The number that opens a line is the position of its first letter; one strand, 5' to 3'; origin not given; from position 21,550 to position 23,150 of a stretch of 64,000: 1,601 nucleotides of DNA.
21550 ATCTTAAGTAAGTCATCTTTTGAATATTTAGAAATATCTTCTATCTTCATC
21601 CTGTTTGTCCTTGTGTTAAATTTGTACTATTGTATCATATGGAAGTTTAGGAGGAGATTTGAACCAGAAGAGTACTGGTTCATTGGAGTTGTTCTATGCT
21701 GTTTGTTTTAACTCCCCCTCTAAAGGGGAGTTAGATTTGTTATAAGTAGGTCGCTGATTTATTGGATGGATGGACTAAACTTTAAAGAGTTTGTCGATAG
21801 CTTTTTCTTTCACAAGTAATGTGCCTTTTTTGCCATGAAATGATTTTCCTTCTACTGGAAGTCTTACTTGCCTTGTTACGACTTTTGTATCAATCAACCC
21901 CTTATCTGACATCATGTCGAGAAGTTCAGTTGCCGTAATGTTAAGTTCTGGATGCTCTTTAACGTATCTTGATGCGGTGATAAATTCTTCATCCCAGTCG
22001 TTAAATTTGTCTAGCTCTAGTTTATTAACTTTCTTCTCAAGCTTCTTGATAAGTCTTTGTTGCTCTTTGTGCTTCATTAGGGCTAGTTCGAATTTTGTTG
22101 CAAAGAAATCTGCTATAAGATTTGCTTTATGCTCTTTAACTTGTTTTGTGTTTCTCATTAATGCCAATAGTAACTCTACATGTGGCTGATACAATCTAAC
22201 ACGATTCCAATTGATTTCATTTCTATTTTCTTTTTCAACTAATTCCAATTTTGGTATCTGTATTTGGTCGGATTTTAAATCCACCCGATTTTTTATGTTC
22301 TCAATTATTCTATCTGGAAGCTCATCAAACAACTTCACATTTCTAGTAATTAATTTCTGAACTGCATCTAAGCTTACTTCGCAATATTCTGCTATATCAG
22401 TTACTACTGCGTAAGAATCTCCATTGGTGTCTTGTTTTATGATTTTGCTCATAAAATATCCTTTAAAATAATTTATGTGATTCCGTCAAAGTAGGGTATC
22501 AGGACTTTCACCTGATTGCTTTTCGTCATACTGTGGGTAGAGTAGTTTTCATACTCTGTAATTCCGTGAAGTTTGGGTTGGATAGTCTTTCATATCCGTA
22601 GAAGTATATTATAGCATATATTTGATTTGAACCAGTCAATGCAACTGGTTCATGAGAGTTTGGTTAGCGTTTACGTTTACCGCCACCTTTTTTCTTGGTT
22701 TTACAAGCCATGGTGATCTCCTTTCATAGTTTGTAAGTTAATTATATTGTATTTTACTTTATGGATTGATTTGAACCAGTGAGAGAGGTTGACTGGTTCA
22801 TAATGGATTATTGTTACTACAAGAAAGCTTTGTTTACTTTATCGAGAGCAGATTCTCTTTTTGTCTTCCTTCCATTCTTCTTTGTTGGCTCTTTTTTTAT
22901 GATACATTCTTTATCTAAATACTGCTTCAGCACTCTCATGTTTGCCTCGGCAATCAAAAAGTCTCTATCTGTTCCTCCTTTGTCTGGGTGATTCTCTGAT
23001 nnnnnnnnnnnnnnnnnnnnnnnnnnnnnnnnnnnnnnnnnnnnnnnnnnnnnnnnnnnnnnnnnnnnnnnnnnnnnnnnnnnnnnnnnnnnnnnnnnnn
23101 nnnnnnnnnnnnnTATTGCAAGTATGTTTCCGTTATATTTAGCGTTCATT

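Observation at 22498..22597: Three tandem hairpins with covarying stems and conserved loops/flanks in a 5' leader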

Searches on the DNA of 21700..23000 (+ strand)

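Call 4: search_dna_similar(query=window:21700-23000:+, collection=phages, mode=distant, max_rows=40)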
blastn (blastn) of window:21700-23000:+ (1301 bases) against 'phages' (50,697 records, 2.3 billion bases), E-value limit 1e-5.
No match.

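Call 42: search_rna_families(sources=[L001, L002, L003, L004, L005, L006, L007, L008], threshold=evalue, max_evalue=1)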
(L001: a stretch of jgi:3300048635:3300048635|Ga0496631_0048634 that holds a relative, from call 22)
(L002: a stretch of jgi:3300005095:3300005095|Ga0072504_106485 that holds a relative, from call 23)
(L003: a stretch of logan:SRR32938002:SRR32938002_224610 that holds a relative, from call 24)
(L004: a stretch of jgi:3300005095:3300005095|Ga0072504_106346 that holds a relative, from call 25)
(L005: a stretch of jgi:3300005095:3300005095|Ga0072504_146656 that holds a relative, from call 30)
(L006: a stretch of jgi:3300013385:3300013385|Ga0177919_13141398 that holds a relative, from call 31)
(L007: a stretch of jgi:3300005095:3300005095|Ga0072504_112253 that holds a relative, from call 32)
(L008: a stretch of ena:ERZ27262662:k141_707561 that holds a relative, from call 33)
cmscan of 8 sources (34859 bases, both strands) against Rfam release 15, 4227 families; matches with E-value up to 1: 1.
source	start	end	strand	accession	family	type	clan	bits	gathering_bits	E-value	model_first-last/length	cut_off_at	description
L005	3225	3304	+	RF03356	mir-4782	Gene; miRNA;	-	31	100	0.053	1-79/79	no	mir-4782 microRNA precursor family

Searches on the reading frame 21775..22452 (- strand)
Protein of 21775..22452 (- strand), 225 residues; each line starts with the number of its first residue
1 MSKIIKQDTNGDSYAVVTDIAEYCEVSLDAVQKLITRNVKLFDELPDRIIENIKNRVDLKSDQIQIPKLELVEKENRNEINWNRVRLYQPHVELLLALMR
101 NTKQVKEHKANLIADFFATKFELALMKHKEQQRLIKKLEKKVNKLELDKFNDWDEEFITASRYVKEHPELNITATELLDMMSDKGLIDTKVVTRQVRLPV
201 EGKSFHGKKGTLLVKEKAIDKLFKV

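Call 10: search_protein_families(library=pfam, proteins=[window:21775-22452:-], max_evalue=0.01)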
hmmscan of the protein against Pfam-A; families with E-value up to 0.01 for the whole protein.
window:21775-22452:- (225 aa): 1 family
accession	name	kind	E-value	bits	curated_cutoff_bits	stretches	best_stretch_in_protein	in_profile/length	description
PF09669.15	Phage_pRha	-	0.00015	22.7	29.9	0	19-117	5-87/91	Phage regulatory protein Rha (Phage_pRha)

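Call 11: search_protein_families(library=phrogs, proteins=[window:21775-22452:-], max_evalue=0.001)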
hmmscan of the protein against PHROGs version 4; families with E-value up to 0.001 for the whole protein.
window:21775-22452:- (225 aa): 0 families

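Call 14: search_dna_similar(query=window:21775-22452:-, collection=phages, mode=protein, max_rows=25, max_evalue=0.001)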
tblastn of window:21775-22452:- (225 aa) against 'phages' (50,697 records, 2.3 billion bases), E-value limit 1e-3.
No match.

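Call 18: find_related_loci(query=window:21775-22452:-, collection=viral_contigs, flank=4000)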
Query window:21775-22452:- (225 aa) in viral_contigs; peptide patterns used: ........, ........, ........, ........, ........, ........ (x = any residue, [..] = any of these).
14 stretches matched a pattern, but none encodes a relative of the query by tblastn (E <= 1e-3).

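Call 20: find_encoding_contigs(protein=window:21775-22452:-, flank=3000, max_places=10)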
Protein window:21775-22452:- (225 aa): no gene with exactly this product is on record in the collection.

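Call 21: find_homologous_proteins(query=window:21775-22452:-, max_evalue=0.001)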
Query window:21775-22452:- (225 aa): 9 proteins with E <= 0.001 among 321 candidates.
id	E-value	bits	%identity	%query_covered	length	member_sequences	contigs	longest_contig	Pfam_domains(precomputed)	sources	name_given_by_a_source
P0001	1.3e-138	477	100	100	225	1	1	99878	-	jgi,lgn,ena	-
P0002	9.2e-104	363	77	99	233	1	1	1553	-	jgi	jgi:hypothetical protein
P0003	2.5e-72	261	59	100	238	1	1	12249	-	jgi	-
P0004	3.8e-62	228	53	99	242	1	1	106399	-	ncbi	-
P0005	1.8e-60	222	50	99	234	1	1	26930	-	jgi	-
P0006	9.4e-59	216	49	99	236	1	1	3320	-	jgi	-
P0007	6.2e-49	184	46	99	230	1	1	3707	-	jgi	-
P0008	2.9e-41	159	85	37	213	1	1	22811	-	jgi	-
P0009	7.8e-36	142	42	98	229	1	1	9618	-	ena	-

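Call 22: find_encoding_contigs(protein=P0002, flank=3000, max_places=4)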
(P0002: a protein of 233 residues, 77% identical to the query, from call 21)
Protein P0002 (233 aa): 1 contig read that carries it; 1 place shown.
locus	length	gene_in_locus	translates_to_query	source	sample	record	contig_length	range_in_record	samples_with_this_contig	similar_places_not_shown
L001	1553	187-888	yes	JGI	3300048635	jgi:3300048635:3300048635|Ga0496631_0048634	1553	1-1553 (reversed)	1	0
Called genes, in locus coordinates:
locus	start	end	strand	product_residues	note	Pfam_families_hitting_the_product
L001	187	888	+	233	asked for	-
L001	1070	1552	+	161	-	?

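Call 23: find_encoding_contigs(protein=P0003, flank=3000, max_places=4)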
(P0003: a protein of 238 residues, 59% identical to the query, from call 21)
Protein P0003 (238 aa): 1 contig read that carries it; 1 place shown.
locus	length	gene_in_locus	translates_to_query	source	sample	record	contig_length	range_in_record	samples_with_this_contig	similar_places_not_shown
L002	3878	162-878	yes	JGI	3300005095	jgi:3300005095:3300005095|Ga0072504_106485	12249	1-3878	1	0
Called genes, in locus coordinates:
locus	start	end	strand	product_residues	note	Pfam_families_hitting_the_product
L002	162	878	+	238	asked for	-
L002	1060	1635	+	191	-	-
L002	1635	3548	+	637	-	-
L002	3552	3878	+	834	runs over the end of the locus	-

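Call 24: find_encoding_contigs(protein=P0004, flank=3000, max_places=4)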
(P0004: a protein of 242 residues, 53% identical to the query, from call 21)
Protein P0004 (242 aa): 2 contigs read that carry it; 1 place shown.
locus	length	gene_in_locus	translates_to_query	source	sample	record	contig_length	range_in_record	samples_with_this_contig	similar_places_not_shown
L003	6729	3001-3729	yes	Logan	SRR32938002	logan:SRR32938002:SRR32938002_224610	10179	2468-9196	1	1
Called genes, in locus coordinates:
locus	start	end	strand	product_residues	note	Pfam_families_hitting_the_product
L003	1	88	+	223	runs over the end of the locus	-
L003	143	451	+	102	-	-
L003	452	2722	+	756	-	PF23899:SU10_portal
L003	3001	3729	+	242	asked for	-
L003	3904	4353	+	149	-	-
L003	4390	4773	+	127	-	-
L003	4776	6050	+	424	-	-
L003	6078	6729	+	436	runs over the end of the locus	-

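Call 25: find_encoding_contigs(protein=P0005, flank=3000, max_places=4)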
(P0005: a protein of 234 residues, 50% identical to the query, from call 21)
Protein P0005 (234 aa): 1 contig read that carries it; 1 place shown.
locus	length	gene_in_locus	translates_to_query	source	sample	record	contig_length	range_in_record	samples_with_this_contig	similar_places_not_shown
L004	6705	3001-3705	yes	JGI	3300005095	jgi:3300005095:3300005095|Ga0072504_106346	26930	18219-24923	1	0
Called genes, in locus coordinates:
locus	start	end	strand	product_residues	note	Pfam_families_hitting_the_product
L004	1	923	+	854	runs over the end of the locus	-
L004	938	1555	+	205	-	-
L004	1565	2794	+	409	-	-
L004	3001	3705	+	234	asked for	-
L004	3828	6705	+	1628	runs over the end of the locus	?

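Call 30: find_encoding_contigs(protein=P0006, flank=3000, max_places=4)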
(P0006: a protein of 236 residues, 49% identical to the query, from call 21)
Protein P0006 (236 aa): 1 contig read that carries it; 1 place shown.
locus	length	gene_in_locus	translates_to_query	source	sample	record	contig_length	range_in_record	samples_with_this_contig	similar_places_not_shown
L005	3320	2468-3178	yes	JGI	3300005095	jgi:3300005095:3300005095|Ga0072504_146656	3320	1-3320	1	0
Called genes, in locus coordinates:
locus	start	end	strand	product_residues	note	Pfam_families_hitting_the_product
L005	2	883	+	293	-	?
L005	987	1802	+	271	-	PF09669:Phage_pRha (weak)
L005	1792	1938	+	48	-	-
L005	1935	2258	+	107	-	-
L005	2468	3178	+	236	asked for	-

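Call 31: find_encoding_contigs(protein=P0007, flank=3000, max_places=4)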
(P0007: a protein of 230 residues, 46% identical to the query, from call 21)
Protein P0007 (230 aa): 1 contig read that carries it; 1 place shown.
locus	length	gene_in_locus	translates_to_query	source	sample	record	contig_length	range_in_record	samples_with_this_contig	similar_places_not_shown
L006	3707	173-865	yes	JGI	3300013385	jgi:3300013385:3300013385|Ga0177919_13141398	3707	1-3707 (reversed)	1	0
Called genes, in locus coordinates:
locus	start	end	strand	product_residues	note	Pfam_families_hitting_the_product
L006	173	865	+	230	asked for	-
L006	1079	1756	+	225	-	PF04383:KilA-N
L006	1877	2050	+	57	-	-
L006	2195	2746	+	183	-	-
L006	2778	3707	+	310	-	?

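Call 32: find_encoding_contigs(protein=P0008, flank=3000, max_places=4)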
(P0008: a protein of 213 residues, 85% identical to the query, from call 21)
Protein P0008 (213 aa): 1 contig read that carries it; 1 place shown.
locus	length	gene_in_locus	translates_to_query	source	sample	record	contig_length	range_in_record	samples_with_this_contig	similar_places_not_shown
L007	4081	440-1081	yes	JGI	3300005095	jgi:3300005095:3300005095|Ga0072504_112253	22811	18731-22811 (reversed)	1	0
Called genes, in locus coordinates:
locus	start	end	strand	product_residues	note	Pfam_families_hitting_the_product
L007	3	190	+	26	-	?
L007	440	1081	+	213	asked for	-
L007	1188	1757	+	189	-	-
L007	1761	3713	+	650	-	PF25321:PH_RASGAP (faint)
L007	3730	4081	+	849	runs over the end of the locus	-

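Call 33: find_encoding_contigs(protein=P0009, flank=3000, max_places=4)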
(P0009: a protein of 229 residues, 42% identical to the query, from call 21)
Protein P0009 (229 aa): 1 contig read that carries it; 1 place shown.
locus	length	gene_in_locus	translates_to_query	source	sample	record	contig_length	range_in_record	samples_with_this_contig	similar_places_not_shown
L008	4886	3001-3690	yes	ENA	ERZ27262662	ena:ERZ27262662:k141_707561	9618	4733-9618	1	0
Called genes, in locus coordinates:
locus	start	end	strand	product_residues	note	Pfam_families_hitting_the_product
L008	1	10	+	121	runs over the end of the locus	-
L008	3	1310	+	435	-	-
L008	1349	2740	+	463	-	-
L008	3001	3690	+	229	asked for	-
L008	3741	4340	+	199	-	-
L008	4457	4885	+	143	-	?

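Call 34: find_encoding_contigs(protein=P0001, flank=3000, max_places=6)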
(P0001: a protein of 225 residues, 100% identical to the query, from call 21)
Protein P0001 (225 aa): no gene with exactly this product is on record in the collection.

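Call 44: find_related_loci(query=A1, collection=metagenome_contigs, flank=2500)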
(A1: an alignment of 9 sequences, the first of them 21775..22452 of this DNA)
Query A1 (225 aa) in metagenome_contigs; peptide patterns used: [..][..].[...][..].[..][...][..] (x = any residue, [..] = any of these).
600 stretches matched a pattern, but none encodes a relative of the query by tblastn (E <= 1e-3).

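Call 45: find_related_loci(query=A1, collection=viral_contigs, flank=2500)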
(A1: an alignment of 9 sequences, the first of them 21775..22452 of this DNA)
Query A1 (225 aa) in viral_contigs; peptide patterns used: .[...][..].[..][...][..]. (x = any residue, [..] = any of these).
87 stretches matched a pattern; 1 encode a relative of the query (tblastn E <= 1e-3); 1 distinct loci.
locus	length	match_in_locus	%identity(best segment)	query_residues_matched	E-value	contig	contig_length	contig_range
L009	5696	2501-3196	50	4-225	2e-67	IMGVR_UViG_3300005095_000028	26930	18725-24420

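Call 71: search_protein_families(library=padloc, proteins=[window:21775-22452:-, P0008], max_evalue=0.01)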
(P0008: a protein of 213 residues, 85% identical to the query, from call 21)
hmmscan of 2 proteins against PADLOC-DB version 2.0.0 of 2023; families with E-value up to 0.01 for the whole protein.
window:21775-22452:- (225 aa): 0 families

P0008 (213 aa): 0 families

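Call 74: search_protein_families(library=ncbifam, proteins=[window:21775-22452:-, P0008], max_evalue=0.01)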
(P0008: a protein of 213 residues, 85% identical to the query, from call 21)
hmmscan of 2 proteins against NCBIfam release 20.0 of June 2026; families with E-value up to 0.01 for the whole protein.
window:21775-22452:- (225 aa): 0 families

P0008 (213 aa): 0 families

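Call 75: search_solved_structures(query=A1, max_evalue=1)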
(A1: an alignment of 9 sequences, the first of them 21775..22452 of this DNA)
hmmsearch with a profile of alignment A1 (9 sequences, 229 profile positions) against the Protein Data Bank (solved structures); distinct sequences matched with E-value up to 1: 1.
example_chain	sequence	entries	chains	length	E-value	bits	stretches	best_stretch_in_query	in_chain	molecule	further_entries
7uj6_A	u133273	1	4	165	0.81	12.4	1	163-227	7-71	Outer surface protein C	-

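Call 83: predict_structure(alignment_id=A1)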
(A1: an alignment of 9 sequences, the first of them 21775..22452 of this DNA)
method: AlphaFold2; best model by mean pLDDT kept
length: 225 residues; sequences in the alignment: 9
mean_pLDDT: 81.2   pTM: 0.52
mean pLDDT of the five models: 81.2, 77.1, 73.5, 72.9, 72.2
residues with pLDDT >= 90: 26; 70-90: 171; 50-70: 26; < 50: 2
segments of 3 or more residues with pLDDT < 50: none
pLDDT, mean of each block of 10 residues (from residue 1): 74 86 88 91 88 78 79 77 87 86 80 78 79 77 63 72 86 89 88 77 79 86 75
secondary structure, 60 per line:
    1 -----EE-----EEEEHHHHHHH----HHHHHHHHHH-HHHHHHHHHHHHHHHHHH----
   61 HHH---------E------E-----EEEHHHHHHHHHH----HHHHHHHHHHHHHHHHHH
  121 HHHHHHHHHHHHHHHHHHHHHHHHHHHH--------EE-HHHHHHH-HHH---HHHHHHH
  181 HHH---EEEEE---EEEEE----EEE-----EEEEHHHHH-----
elements in order: E13-16 H17-23 H28-37 H39-56 E86-88 H89-98 H103-148 H160-166 H174-183 E187-191 E195-199 E204-206 E212-215 H216-220

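Call 89: fold_search(model_id=the predicted structure, library=pdb)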
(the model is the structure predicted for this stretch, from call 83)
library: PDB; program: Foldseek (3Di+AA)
matches with E <= 10: 214; with E <= 0.001: 0
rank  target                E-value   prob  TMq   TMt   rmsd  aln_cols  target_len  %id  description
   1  8c7t_B                6.1e-01  0.08  0.15  0.13  20.8       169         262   17  Unliganded transcriptional pleiotropic repressor CodY from Enterococcus faecalis (released 2023-06-28)
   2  2co5_A                8.3e-01  0.21  0.17  0.33   4.6        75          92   13  F93 FROM STIV, a winged-helix DNA-binding protein (released 2006-05-31)
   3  1sd4_A                1.3e+00  0.18  0.18  0.29   8.1        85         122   16  Crystal Structure of a SeMet derivative of BlaI at 2.0 A (released 2004-08-10)
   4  5hli_A                1.3e+00  0.16  0.18  0.26  13.0       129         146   12  Structure of Disulfide formed AbfR (released 2017-01-25)
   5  5trd_B                1.4e+00  0.11  0.14  0.14   5.9        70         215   16  Structure of RbkR (Riboflavin Kinase) from Thermoplasma acidophilum determined in complex with CTP and its cognate DNA (released 2016-11-23)
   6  2rdp                  1.6e+00  0.16  0.18  0.26  10.2       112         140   14  The structure of a MarR family protein from Bacillus stearothermophilus (released 2007-11-13)
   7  5yi0_A                1.7e+00  0.16  0.18  0.25  14.4       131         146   18  Structure of Lactococcus lactis ZitR, C30AH42A mutant (released 2017-12-06)
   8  3cta                  1.7e+00  0.11  0.14  0.16   5.9        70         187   16  Crystal structure of riboflavin kinase from Thermoplasma acidophilum (released 2008-04-29)
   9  4j2n_C                1.8e+00  0.21  0.17  0.52   4.9        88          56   17  Crystal Structure of mycobacteriophage Pukovnik Xis (released 2013-10-23)
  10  6amk_A                1.9e+00  0.33  0.18  0.59   3.0        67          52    9  Structure of Streptomyces venezuelae BldC-whiI opt complex (released 2018-03-28)
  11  7uoo_n                2.1e+00  0.28  0.18  0.12   6.1        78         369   19  Nucleoplasmic pre-60S intermediate of the Nog2 containing pre-rotation state (released 2023-03-15)
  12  3cuo_C                2.3e+00  0.09  0.14  0.27   6.6        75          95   15  Crystal structure of the predicted DNA-binding transcriptional regulator from E. coli (released 2008-06-17)
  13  8ylg_A                2.3e+00  0.08  0.15  0.19   5.2        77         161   14  Crystal structure of Burkholderia thailandensis MftR in complex with operator DNA (released 2024-11-13)
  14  6hsd_C                2.5e+00  0.14  0.13  0.17   6.6        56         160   12  Crystal structure of the oxidized form of the transcription regulator RsrR (released 2019-01-30)
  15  9ill_MODEL_1_A        2.5e+00  0.12  0.17  0.28   4.7        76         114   12  monomeric SarA-E89Q in complex with DNA (released 2025-10-15)
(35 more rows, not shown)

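Call 100: find_homologous_proteins(query=P0008, max_evalue=0.001)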
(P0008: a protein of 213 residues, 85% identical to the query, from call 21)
Query P0008 (213 aa): 6 proteins with E <= 0.001 among 300 candidates.
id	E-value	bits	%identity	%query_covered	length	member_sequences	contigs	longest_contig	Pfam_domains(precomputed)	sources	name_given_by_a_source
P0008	3.4e-130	450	100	100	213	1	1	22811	-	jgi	-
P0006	3.0e-47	179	54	86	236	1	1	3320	-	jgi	-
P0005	1.8e-46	176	56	84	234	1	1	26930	-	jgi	-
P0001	4.0e-41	159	86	42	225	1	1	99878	-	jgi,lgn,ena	-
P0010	9.6e-31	125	39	96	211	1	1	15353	-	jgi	jgi:hypothetical protein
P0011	2.9e-16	78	41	56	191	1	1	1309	-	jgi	jgi:predicted transcriptional regulator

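Call 101: find_encoding_contigs(protein=P0010, flank=3000, max_places=4)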
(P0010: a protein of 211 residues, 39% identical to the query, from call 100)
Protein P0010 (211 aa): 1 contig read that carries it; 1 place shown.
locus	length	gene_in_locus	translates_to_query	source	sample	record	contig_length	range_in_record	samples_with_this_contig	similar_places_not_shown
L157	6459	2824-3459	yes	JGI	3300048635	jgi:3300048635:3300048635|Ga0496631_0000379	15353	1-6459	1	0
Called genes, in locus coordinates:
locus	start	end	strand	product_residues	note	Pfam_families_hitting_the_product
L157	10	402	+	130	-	PF13361:UvrD_C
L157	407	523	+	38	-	-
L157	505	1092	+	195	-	PF09669:Phage_pRha (weak)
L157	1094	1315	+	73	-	-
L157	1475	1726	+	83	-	-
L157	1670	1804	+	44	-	-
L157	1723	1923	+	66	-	-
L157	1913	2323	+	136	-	-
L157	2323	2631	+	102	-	-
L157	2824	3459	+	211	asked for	-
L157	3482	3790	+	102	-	-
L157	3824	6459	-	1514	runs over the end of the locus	-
